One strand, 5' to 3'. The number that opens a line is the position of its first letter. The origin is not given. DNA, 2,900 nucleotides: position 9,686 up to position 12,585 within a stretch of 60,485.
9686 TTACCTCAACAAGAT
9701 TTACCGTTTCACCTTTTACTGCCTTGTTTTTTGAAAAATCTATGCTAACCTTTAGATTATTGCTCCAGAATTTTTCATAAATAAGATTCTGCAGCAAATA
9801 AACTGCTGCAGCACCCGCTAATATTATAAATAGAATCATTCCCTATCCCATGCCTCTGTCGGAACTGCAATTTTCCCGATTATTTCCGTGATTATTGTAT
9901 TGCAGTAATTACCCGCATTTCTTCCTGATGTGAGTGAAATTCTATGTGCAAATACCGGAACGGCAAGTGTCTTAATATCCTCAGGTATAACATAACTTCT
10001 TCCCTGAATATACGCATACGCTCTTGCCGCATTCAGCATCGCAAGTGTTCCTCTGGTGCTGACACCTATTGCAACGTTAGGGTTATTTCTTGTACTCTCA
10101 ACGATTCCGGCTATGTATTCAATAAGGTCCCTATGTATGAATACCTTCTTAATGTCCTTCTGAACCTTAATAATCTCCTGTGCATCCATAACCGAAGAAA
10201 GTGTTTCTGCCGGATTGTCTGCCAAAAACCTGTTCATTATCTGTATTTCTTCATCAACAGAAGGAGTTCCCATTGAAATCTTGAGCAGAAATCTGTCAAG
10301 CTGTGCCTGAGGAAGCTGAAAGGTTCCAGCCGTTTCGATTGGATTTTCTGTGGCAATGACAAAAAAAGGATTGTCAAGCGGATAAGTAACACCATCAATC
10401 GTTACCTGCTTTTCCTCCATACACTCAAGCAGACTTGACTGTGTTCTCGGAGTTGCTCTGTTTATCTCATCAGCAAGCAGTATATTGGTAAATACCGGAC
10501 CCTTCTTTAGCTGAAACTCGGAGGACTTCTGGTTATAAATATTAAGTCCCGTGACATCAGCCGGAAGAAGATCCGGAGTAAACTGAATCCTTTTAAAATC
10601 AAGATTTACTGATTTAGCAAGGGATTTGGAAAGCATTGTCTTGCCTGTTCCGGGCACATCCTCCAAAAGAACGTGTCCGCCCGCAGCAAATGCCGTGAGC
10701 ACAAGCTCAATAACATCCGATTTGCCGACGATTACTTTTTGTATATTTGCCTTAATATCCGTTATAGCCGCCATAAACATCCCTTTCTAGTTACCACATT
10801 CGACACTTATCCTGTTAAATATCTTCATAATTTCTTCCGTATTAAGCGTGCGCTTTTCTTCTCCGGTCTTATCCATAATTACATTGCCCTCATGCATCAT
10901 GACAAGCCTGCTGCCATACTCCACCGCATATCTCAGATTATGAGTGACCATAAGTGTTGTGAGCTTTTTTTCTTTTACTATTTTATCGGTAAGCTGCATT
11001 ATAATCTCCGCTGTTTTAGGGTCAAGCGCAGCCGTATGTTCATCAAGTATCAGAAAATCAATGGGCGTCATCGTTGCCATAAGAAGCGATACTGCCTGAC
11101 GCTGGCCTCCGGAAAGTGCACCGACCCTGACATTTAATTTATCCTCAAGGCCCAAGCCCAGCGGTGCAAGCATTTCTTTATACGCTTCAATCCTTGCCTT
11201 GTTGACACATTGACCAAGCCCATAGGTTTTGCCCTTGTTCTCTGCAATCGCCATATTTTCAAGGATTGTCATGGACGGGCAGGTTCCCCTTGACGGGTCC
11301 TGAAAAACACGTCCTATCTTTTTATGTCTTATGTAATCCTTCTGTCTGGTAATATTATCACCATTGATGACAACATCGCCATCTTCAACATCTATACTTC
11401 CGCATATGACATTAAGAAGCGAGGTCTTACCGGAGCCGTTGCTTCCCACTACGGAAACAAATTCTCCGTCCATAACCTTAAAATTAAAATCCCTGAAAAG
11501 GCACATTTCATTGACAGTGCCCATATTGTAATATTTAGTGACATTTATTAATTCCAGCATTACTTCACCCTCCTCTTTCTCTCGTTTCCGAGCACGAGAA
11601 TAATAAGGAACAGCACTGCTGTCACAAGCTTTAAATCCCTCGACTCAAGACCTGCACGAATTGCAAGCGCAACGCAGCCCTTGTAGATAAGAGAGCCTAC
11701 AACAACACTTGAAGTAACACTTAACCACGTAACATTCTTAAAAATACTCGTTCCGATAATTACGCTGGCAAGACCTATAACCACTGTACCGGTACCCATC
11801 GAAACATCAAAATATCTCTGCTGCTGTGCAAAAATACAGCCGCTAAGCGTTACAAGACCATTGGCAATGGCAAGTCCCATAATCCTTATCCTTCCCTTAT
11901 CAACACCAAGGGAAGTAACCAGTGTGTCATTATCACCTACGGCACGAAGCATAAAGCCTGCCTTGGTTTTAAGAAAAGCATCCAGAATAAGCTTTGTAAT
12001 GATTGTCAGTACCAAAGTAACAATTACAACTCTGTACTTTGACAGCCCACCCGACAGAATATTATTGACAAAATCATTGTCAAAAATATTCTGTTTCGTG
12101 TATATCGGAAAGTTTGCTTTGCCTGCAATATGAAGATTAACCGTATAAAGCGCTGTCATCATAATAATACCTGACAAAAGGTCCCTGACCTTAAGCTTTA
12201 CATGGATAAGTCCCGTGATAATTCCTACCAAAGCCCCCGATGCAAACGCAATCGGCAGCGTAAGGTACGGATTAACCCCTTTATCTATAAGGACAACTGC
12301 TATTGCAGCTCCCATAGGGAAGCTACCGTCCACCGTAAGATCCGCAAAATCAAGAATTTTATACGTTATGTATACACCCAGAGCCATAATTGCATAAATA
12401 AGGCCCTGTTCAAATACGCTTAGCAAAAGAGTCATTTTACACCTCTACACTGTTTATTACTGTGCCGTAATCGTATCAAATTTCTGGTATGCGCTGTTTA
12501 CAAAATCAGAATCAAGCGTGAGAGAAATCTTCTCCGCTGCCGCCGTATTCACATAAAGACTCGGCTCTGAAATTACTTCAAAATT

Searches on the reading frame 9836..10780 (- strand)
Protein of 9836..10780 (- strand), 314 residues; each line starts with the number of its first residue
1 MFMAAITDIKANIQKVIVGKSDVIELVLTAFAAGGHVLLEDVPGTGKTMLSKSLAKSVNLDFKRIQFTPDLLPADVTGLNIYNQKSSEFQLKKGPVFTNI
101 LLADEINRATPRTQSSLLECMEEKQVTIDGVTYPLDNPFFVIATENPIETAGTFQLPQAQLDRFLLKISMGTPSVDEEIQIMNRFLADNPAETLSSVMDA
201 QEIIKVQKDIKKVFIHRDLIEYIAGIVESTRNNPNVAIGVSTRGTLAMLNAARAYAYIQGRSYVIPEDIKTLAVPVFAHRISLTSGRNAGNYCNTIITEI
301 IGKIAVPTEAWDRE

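Call 7: search_protein_families(library=pfam, proteins=[window:9836-10780:-], max_evalue=0.001)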
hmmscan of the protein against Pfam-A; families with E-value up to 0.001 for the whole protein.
window:9836-10780:- (314 aa): 8 families
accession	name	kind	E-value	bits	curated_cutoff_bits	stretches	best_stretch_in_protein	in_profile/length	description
PF07726.17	AAA_3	-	7.1e-65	217.2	27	1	36-166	1-131/131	ATPase family associated with various cellular activities (AAA)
PF17863.7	AAA_lid_2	-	4e-22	78.2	22.7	1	229-285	2-58/74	AAA lid domain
PF07728.20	AAA_5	-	1.7e-12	48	22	1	36-164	1-139/139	AAA domain (dynein-related subfamily)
PF20030.5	bpMoxR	-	9.9e-09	35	27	1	6-172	3-168/205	MoxR domain in the MoxR-vWA-beta-propeller ternary systems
PF00004.35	AAA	-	3.1e-07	31.3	21.2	1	39-165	3-124/131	ATPase family associated with various cellular activities (AAA)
PF01078.27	Mg_chelatase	-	6.2e-06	26.2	20.3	0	17-55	5-43/207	Magnesium chelatase, subunit ChlI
PF00493.29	MCM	-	2.5e-05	24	23.3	1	9-149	32-175/224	MCM P-loop domain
PF05496.18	RuvB_N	-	0.0007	19.8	27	0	35-128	34-115/159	Holliday junction DNA helicase RuvB P-loop domain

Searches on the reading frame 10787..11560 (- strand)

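Call 7: search_protein_families(library=pfam, proteins=[window:10787-11560:-], max_evalue=0.001)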
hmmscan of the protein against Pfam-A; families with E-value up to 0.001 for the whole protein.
window:10787-11560:- (257 aa): 3 families
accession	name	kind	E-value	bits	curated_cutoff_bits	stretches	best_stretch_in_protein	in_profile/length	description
PF00005.33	ABC_tran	-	5.3e-27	95.5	25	1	23-177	2-137/137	ABC transporter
PF02463.25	SMC_N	-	2.2e-11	44.1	40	1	30-208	22-198/220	RecF/RecN/SMC N terminal domain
PF13304.12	AAA_21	-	4.6e-07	30.6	27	0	35-52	2-19/304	AAA domain, putative AbiEii toxin, Type IV TA system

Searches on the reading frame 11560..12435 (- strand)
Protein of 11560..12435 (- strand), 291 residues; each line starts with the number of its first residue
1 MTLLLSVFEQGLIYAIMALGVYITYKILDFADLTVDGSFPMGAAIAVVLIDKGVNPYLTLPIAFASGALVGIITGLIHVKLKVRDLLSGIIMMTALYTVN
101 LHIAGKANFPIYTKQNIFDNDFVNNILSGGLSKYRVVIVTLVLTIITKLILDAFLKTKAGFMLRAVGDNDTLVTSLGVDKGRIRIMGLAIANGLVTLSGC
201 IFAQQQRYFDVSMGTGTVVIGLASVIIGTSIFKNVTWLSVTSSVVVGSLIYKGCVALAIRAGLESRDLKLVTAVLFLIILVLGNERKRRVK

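Call 7: search_protein_families(library=pfam, proteins=[window:11560-12435:-], max_evalue=0.001)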
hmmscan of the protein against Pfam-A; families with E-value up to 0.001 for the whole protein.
window:11560-12435:- (291 aa): 1 family
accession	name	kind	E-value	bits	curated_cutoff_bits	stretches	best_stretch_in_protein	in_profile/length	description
PF02653.21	BPD_transp_2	-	1.2e-28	100.4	26.8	1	4-279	2-267/269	Branched-chain amino acid transport system / permease component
